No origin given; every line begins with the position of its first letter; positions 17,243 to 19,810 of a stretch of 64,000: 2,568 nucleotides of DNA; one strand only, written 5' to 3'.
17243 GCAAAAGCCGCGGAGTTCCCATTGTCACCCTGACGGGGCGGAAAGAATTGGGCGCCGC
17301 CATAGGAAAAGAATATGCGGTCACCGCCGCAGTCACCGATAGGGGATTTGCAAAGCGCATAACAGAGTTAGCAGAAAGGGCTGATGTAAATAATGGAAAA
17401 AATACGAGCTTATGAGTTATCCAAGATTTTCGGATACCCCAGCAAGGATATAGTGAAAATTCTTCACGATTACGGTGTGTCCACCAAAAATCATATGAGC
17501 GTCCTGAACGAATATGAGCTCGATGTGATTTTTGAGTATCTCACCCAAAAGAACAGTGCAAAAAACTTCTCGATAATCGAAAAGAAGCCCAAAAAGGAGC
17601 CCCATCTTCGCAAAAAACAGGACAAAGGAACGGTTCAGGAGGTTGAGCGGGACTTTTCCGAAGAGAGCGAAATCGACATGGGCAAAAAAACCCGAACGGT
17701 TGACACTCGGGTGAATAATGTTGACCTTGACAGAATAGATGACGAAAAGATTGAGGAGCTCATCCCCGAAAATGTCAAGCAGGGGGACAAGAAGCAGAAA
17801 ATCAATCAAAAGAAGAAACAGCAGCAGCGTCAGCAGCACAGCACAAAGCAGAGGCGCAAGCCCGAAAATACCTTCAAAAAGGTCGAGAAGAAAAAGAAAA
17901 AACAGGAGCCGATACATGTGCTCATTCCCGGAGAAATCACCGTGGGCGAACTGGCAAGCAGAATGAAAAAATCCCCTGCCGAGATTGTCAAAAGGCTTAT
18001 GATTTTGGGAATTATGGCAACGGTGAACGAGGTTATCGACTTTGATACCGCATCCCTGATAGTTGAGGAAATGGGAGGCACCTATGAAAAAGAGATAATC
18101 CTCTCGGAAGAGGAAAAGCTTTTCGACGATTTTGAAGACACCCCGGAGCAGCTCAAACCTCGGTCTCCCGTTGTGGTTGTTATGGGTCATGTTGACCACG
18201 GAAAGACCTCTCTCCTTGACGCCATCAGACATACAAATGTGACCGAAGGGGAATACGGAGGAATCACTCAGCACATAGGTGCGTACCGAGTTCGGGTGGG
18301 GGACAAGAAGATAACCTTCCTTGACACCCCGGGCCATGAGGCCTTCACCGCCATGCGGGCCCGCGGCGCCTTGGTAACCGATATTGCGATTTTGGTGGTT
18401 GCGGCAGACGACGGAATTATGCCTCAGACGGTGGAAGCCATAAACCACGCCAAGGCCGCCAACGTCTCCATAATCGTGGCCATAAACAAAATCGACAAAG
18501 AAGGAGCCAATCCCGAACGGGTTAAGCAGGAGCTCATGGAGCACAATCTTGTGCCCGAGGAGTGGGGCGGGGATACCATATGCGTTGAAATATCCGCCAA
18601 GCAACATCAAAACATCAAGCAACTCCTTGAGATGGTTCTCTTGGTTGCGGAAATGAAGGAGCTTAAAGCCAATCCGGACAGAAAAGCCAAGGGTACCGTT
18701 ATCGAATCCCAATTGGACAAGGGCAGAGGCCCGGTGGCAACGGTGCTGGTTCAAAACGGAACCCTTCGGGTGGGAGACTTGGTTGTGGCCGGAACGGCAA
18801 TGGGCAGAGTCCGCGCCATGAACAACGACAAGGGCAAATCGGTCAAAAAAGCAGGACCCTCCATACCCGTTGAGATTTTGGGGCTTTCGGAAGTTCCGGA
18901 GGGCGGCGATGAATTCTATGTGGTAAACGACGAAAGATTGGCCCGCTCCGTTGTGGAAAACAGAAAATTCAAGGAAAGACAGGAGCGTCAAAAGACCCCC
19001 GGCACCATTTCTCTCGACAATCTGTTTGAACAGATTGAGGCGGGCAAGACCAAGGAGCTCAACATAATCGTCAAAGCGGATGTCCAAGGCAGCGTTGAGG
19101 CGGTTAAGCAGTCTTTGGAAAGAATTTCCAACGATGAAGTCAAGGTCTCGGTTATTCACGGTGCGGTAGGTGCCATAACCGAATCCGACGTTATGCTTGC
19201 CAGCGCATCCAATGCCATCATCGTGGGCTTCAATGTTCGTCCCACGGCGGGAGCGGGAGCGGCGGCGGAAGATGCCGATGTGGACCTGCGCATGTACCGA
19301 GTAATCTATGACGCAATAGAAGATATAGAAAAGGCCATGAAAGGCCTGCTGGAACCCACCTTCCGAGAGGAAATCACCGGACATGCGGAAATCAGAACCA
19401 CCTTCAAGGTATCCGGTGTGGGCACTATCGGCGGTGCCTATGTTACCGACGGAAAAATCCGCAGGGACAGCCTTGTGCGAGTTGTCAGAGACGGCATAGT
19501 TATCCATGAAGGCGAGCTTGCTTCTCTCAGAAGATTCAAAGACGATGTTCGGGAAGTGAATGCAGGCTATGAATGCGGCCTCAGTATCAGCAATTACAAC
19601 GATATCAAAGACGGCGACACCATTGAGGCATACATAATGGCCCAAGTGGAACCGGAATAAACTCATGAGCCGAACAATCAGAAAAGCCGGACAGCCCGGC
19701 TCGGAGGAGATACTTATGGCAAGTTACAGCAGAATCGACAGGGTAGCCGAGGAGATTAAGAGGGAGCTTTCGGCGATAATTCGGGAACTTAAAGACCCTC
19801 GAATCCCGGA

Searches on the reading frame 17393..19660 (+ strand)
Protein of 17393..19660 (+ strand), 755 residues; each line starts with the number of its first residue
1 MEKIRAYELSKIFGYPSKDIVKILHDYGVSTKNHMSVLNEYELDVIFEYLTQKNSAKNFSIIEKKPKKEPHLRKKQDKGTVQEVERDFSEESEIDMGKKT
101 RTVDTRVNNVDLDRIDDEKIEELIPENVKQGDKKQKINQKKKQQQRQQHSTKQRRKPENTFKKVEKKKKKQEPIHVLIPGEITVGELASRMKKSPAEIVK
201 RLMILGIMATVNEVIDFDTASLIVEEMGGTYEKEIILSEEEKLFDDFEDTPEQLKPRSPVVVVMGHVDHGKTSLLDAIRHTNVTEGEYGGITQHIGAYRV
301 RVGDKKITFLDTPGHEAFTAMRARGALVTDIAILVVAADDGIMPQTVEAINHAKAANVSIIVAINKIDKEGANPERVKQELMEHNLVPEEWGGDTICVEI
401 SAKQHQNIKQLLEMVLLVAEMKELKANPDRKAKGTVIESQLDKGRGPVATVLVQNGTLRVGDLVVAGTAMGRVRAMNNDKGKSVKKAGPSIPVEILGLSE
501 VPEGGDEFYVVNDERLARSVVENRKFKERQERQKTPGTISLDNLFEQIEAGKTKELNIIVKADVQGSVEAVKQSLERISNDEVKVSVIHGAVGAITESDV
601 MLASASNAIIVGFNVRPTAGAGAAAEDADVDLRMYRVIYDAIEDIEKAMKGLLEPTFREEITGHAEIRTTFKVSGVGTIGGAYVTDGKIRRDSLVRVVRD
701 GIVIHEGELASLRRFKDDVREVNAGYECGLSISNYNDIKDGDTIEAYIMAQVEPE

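Call 61: search_protein_families(library=pfam, proteins=[window:17393-19660:+])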
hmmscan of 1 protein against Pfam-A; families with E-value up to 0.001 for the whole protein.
window:17393-19660:+ (755 aa): 10 families
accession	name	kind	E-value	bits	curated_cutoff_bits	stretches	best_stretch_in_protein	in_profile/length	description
PF11987.13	IF-2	-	3.7e-44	149.8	27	1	531-646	2-117/117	Translation-initiation factor 2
PF00009.33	GTP_EFTU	-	9.6e-36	123.6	26.5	1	260-417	5-184/188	Elongation factor Tu GTP binding domain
PF22042.2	EF-G_D2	-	3.5e-33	114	27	1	431-511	1-84/84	Elongation factor G domain 2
PF04760.21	IF2_N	-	2.2e-27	95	25.3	2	180-229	2-52/53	Translation initiation factor IF-2, N-terminal region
PF01926.29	MMR_HSR1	-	6.6e-12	46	21.9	1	261-366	2-113/113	50S ribosome-binding GTPase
PF03144.31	GTP_EFTU_D2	-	2.8e-10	40.9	30.3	1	677-744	1-72/73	Elongation factor Tu domain 2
PF02421.24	FeoB_N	-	5.4e-08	32.9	27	1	261-414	3-155/156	Ferrous iron transport protein B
PF00071.28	Ras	-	1.5e-07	31.6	21.6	1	261-416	2-157/162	Ras family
PF09439.16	SRPRB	-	0.00018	21.4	25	1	258-385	3-137/178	Signal recognition particle receptor beta subunit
PF00025.27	Arf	-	0.00023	21.1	22.3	1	260-411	16-170/174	ADP-ribosylation factor family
